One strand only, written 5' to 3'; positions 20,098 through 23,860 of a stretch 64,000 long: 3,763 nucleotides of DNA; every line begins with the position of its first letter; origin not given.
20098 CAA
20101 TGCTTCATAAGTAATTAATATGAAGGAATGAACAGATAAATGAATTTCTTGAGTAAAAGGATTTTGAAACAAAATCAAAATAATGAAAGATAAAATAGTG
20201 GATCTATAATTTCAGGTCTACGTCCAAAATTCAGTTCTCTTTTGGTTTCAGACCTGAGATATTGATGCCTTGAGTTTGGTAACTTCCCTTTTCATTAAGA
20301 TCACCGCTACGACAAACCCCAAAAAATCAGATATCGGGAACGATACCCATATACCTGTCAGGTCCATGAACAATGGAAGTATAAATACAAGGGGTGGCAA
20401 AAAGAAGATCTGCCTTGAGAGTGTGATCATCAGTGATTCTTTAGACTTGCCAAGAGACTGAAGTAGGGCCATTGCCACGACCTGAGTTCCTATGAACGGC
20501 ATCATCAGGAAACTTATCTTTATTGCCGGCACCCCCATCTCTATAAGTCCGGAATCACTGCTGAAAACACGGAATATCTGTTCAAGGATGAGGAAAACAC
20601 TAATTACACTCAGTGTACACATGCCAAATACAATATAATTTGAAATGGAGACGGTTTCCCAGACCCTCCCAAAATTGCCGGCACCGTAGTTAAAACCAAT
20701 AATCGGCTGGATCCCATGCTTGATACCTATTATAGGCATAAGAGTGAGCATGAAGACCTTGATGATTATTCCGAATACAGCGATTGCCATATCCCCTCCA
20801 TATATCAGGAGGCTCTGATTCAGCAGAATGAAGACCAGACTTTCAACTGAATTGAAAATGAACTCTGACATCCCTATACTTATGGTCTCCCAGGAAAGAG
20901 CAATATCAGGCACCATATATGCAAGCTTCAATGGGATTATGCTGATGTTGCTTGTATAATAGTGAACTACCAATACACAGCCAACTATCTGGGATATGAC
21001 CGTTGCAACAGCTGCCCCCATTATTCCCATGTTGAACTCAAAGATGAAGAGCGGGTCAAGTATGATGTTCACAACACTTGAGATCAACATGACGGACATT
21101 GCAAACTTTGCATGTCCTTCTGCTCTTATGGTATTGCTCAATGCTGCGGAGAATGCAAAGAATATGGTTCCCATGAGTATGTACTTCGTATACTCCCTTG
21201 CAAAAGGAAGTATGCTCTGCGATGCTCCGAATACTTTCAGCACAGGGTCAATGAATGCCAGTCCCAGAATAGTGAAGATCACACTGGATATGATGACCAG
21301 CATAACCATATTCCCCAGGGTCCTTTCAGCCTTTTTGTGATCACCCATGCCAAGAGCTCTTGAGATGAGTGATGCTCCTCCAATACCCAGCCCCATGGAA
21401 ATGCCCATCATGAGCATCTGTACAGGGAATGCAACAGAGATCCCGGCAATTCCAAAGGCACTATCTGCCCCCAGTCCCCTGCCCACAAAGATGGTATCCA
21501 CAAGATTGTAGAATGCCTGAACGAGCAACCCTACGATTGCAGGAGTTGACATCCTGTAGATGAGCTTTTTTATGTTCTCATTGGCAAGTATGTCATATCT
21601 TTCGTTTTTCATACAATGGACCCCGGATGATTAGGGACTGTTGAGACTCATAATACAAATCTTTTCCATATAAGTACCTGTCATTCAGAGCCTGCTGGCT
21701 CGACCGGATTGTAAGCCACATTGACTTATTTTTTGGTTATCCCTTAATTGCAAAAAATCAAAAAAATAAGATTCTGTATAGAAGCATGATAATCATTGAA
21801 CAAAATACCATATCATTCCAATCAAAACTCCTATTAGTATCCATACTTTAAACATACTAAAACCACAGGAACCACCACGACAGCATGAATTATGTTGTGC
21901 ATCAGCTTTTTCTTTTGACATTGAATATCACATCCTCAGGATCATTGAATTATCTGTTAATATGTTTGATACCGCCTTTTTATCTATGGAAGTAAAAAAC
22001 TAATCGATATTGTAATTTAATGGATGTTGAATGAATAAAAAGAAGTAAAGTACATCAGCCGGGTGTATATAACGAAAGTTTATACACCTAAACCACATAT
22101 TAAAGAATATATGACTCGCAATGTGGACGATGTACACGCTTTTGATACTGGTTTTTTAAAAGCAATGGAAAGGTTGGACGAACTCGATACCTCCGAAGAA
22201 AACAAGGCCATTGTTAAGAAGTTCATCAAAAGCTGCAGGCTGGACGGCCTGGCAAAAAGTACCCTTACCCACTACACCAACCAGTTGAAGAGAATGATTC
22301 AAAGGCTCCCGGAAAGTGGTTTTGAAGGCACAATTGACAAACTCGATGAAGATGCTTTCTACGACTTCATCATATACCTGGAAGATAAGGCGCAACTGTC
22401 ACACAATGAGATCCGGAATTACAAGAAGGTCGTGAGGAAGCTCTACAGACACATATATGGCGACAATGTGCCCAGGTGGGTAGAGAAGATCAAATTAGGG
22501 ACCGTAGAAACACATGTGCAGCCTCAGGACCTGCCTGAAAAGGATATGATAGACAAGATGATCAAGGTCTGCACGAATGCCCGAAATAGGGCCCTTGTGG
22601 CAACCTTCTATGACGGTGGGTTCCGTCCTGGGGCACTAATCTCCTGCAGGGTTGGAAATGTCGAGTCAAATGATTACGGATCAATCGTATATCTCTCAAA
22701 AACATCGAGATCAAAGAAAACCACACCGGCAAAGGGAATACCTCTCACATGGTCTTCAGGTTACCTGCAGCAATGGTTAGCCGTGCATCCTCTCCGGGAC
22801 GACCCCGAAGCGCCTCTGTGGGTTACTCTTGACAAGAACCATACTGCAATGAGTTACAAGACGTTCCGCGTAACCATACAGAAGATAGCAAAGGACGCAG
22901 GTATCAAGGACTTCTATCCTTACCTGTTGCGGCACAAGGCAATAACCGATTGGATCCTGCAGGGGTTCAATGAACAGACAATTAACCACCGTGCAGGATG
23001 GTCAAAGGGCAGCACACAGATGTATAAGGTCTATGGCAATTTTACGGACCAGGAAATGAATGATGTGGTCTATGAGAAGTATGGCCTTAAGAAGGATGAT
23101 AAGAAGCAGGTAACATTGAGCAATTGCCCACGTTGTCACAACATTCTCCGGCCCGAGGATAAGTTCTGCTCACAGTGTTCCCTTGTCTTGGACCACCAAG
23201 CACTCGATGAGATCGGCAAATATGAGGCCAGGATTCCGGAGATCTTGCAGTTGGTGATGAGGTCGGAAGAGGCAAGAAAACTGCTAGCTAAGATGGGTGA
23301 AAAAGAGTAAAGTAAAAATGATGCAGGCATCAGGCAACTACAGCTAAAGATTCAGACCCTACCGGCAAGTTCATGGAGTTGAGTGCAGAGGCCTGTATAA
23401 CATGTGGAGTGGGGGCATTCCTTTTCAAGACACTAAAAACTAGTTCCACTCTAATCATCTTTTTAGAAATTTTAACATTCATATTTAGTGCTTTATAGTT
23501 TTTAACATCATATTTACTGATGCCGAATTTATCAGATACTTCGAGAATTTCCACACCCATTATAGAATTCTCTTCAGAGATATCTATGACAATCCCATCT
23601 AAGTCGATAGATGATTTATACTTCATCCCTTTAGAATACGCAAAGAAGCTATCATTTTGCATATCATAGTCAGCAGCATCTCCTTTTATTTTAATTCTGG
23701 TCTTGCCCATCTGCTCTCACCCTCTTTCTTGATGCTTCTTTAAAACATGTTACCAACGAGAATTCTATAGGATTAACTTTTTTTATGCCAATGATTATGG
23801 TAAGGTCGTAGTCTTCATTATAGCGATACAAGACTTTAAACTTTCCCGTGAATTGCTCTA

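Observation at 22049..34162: ~12.1-kb integrated element in tRNA-Gly with a PrimPol-helicase and no recognisable virion genes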

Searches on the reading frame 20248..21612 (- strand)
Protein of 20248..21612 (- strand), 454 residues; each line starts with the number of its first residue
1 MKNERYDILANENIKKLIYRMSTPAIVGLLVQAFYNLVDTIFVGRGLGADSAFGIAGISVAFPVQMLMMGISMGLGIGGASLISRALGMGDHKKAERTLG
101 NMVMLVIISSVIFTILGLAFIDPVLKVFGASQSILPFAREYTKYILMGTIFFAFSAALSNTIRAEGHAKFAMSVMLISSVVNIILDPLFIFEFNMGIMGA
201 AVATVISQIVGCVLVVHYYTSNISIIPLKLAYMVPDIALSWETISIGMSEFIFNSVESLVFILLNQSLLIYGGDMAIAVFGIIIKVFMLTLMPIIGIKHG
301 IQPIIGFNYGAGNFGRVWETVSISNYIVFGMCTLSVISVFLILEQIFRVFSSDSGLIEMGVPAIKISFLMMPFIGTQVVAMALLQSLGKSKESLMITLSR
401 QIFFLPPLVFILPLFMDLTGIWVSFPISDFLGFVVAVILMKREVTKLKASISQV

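Call 25: find_homologous_proteins(query=window:20248-21612:-, max_evalue=1e-100)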
Query window:20248-21612:- (454 aa): 415 proteins with E <= 1e-100 among 8000 candidates; the best 120 are listed.
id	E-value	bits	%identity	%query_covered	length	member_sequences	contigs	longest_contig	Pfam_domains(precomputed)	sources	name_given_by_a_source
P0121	2.3e-272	922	98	100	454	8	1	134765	PF01554.24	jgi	jgi:putative MATE family efflux protein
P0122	7.5e-254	861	91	100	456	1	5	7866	PF01554.24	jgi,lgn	jgi:putative MATE family efflux protein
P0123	1.9e-253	859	91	100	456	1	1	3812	PF01554.24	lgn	-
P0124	2.1e-253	859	91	100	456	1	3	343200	PF01554.24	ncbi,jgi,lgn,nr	ncbi:MAG: hypothetical protein PWQ51_780 [Methanolobus sp.]|jgi:putative MATE family efflux protein|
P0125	2.7e-253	859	91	100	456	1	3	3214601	PF01554.24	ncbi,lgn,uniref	ncbi:MATE family efflux transporter [Methanolobus sp. WCC1]|uniref:MATE family efflux transporter n=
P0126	2.9e-253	859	91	100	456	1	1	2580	PF01554.24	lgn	-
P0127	5.4e-253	858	91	100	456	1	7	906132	PF01554.24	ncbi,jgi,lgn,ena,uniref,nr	ncbi:MAG: hypothetical protein PWQ75_289 [Methanolobus sp.]|jgi:putative MATE family efflux protein|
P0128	6.2e-253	858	90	99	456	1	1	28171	PF01554.24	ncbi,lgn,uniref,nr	ncbi:MATE family efflux transporter [Methanolobus bombayensis]|uniref:MATE family efflux transporter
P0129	1.8e-251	853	91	100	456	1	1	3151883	PF01554.24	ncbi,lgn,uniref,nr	ncbi:putative efflux protein, MATE family [Methanolobus tindarius DSM 2278]|uniref:Multidrug export 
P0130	6.5e-245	831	87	100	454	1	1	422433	PF01554.24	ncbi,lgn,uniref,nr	ncbi:MATE family efflux transporter [Methanolobus profundi]|uniref:Multidrug export protein MepA n=1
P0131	2.2e-244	829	87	100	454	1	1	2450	PF01554.24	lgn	-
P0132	1.3e-243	827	86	100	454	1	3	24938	PF01554.24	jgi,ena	jgi:putative efflux protein, MATE family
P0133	2.3e-242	823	85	100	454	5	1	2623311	PF01554.24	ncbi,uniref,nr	ncbi:MATE family efflux transporter [Methanolobus mangrovi]|uniref:Multidrug export protein MepA n=1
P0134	3.5e-239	812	83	99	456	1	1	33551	PF01554.24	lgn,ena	-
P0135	6.1e-233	792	83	99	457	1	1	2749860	PF01554.24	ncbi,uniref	ncbi:MATE family efflux transporter [Methanolobus sp. ZRKC3]|uniref:MATE family efflux transporter n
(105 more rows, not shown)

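Call 26: find_encoding_contigs(protein=P0121, flank=10000, max_places=3)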
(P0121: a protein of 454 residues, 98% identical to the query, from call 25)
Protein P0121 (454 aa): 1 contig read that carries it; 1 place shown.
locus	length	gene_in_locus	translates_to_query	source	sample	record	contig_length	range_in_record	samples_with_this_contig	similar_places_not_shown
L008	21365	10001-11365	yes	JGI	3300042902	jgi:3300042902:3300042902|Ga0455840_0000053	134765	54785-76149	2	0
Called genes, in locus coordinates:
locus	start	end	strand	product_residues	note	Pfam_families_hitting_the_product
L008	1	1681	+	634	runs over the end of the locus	PF02607:B12-binding_2, PF02310:B12-binding, PF01208:URO-D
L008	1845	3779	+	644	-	PF05378:Hydant_A_N, PF13941:MutL (faint), PF01968:Hydantoinase_A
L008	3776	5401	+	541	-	PF00118:Cpn60_TCP1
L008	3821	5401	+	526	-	PF00118:Cpn60_TCP1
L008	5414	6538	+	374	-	PF01208:URO-D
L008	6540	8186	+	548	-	PF17651:Raco_middle, PF14574:RACo_C_ter, PF13183:Fer4_8 (faint), PF00037:Fer4 (faint), PF12838:Fer4_7 (weak), PF13187:Fer4_9 (weak), PF13237:Fer4_10 (faint), PF14697:Fer4_21 (weak), +2 more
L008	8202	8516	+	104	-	PF22263:DUF6951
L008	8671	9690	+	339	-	PF01208:URO-D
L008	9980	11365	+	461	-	PF01554:MatE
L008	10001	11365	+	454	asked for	PF01554:MatE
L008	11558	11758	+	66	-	-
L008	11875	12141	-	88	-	PF12674:Zn_ribbon_2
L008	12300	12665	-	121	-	PF09919:DUF2149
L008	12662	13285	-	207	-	PF01618:MotA_ExbB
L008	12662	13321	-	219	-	PF01618:MotA_ExbB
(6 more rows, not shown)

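Call 27: find_encoding_contigs(protein=P0129, flank=10000, max_places=2)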
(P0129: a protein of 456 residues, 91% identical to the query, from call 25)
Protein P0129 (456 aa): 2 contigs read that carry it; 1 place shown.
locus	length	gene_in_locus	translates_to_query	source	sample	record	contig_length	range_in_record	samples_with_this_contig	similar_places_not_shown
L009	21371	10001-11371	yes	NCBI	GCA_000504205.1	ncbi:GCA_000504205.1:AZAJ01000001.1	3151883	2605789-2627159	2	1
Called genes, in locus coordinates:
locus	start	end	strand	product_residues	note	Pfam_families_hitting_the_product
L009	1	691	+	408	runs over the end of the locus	PF00083:Sugar_tr, PF07690:MFS_1, PF12832:MFS_1_like, PF06779:MFS_4, PF07690:MFS_1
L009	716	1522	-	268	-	PF00072:Response_reg, PF00989:PAS, PF08448:PAS_4, PF13188:PAS_8 (weak), PF13426:PAS_9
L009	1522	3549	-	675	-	PF05228:CHASE4, PF00672:HAMP, PF08448:PAS_4 (weak), PF07536:HWE_HK (weak), PF07568:HisKA_2, PF02518:HATPase_c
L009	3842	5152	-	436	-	PF01523:PmbA_TldD_1st, PF19290:PmbA_TldD_2nd, PF19289:PmbA_TldD_3rd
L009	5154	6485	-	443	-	PF01523:PmbA_TldD_1st, PF19290:PmbA_TldD_2nd, PF19289:PmbA_TldD_3rd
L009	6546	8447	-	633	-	PF00493:MCM (faint), PF01078:Mg_chelatase, PF13245:AAA_19 (faint), PF20030:bpMoxR (faint), PF00158:Sigma54_activat, PF20436:LonB_AAA-LID (weak), PF05362:Lon_C, PF13541:ChlI, +2 more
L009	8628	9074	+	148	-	-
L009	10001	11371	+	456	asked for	PF01554:MatE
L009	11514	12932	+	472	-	PF03616:Glt_symporter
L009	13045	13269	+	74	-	PF11127:YgaP-like_TM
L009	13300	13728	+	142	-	PF01878:EVE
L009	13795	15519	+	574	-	PF00128:Alpha-amylase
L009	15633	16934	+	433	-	PF00324:AA_permease, PF13520:AA_permease_2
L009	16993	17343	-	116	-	PF12674:Zn_ribbon_2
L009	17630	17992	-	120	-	PF09919:DUF2149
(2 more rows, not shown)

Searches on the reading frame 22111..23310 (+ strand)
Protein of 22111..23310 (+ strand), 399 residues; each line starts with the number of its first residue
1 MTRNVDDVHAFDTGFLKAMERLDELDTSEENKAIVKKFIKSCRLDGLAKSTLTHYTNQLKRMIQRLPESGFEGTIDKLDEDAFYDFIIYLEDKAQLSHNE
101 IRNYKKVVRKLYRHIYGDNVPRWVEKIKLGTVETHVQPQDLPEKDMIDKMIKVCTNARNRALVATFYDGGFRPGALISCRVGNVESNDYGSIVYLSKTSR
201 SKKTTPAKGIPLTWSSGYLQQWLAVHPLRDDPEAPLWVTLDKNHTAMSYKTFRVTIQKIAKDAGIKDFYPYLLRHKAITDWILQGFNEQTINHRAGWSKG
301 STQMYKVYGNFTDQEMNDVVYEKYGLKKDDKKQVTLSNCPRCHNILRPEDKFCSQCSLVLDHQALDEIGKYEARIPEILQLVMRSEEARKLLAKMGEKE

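Call 10: search_protein_families(library=pfam, max_evalue=0.01, proteins=[window:22111-23310:+])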
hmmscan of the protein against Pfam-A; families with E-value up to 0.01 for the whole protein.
window:22111-23310:+ (399 aa): 8 families
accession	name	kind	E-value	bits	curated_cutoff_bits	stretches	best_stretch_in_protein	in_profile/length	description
PF00589.27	Phage_integrase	-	4e-13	49.9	27.1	1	145-303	6-162/172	Phage integrase family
PF13495.12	Phage_int_SAM_4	-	6.1e-08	33.4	27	1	35-120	2-83/85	Phage integrase, N-terminal SAM-like domain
PF18644.7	Phage_int_SAM_6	-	0.00092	19.7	27.5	1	22-116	40-129/132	Phage integrase SAM-like domain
PF13240.11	Zn_Ribbon_1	-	0.0016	18.6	25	1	339-356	2-19/23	zinc-ribbon domain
PF02899.23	Phage_int_SAM_1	-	0.0021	18.7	22.3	0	85-115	3-33/83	Phage integrase, N-terminal SAM-like domain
PF12773.13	DZR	-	0.0037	17.8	27.3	1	334-356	22-44/45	Double zinc ribbon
PF13102.12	Phage_int_SAM_5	-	0.0046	17.7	22.3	1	34-114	5-81/98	Phage integrase SAM-like domain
PF13248.11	Zn_ribbon_3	-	0.0066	16.3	27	0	338-356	4-22/26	zinc-ribbon domain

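Call 15: search_protein_families(library=phrogs, max_evalue=0.01, proteins=[window:22111-23310:+])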
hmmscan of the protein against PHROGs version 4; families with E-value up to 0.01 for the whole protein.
window:22111-23310:+ (399 aa): 4 families
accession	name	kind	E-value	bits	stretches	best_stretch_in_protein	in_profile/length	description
phrog_1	-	integration and excision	1.9e-23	84.6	1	32-331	167-454/611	integrase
phrog_216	-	integration and excision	4e-16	60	1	129-320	43-233/301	integrase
phrog_27132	-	unknown function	0.0011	19.9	1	318-362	12-57/78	-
phrog_22274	-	unknown function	0.0099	17.5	0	334-374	9-50/81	-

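Call 51: search_protein_families(library=ncbifam, max_evalue=0.01, proteins=[window:22111-23310:+])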
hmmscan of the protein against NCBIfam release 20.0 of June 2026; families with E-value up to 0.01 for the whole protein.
window:22111-23310:+ (399 aa): 4 families
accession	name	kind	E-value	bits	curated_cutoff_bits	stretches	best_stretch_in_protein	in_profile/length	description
NF040815.2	recomb_XerA_Arch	equivalog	1.1e-19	71.1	220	1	37-314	2-257/263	site-specific tyrosine recombinase/integron integrase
NF001399.0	PRK00283.1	subfamily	2.3e-14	53.4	279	1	30-305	4-280/300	tyrosine recombinase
TIGR02225.1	recomb_XerD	equivalog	3.9e-12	46.1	329.6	1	37-322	2-285/290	site-specific tyrosine recombinase XerD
TIGR02224.1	recomb_XerC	equivalog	4.4e-10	39.4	335.15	1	39-305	4-274/295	tyrosine recombinase XerC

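Call 105: search_solved_structures(query=window:22111-23310:+, max_evalue=0.001, show_alignments=1)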
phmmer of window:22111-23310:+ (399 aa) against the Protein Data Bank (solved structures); distinct sequences matched with E-value up to 0.001: 1.
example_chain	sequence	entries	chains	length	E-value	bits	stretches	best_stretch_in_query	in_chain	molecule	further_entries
4a8e_A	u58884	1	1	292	1e-07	34.4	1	86-306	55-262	PROBABLE TYROSINE RECOMBINASE XERC-LIKE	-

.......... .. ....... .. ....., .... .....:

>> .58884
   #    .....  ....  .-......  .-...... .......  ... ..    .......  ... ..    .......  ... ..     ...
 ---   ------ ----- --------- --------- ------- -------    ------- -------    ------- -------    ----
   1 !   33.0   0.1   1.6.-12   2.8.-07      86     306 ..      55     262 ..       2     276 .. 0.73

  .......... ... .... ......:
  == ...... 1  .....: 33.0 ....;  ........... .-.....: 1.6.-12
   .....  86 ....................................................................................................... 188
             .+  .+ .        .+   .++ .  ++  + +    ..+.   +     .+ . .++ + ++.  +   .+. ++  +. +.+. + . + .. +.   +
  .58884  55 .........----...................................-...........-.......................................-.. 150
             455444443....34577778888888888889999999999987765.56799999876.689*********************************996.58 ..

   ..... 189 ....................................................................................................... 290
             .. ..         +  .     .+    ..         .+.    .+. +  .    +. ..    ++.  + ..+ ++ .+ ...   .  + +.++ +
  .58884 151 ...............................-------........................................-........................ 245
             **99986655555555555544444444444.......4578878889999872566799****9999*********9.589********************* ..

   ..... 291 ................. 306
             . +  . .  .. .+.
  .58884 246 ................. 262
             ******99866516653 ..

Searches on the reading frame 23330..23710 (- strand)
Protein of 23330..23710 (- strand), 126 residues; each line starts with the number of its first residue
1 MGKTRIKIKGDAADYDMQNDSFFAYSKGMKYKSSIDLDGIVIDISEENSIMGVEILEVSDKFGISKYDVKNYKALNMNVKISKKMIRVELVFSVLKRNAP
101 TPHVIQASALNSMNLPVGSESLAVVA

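Call 10: search_protein_families(library=pfam, max_evalue=0.01, proteins=[window:23330-23710:-])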
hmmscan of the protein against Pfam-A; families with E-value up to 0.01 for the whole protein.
window:23330-23710:- (126 aa): 1 family
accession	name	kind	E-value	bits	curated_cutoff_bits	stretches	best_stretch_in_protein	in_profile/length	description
PF10049.14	DUF2283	-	5.3e-09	36.6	23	1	14-59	3-49/49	Protein of unknown function (DUF2283)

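Call 15: search_protein_families(library=phrogs, max_evalue=0.01, proteins=[window:23330-23710:-])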
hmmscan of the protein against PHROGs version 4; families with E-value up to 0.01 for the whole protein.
window:23330-23710:- (126 aa): 0 families

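Call 51: search_protein_families(library=ncbifam, max_evalue=0.01, proteins=[window:23330-23710:-])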
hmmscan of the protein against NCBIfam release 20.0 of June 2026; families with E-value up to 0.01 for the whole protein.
window:23330-23710:- (126 aa): 0 families

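Call 59: search_protein_families(library=padloc, max_evalue=0.01, proteins=[window:23330-23710:-])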
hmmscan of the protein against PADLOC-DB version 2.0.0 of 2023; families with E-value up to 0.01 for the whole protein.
window:23330-23710:- (126 aa): 0 families
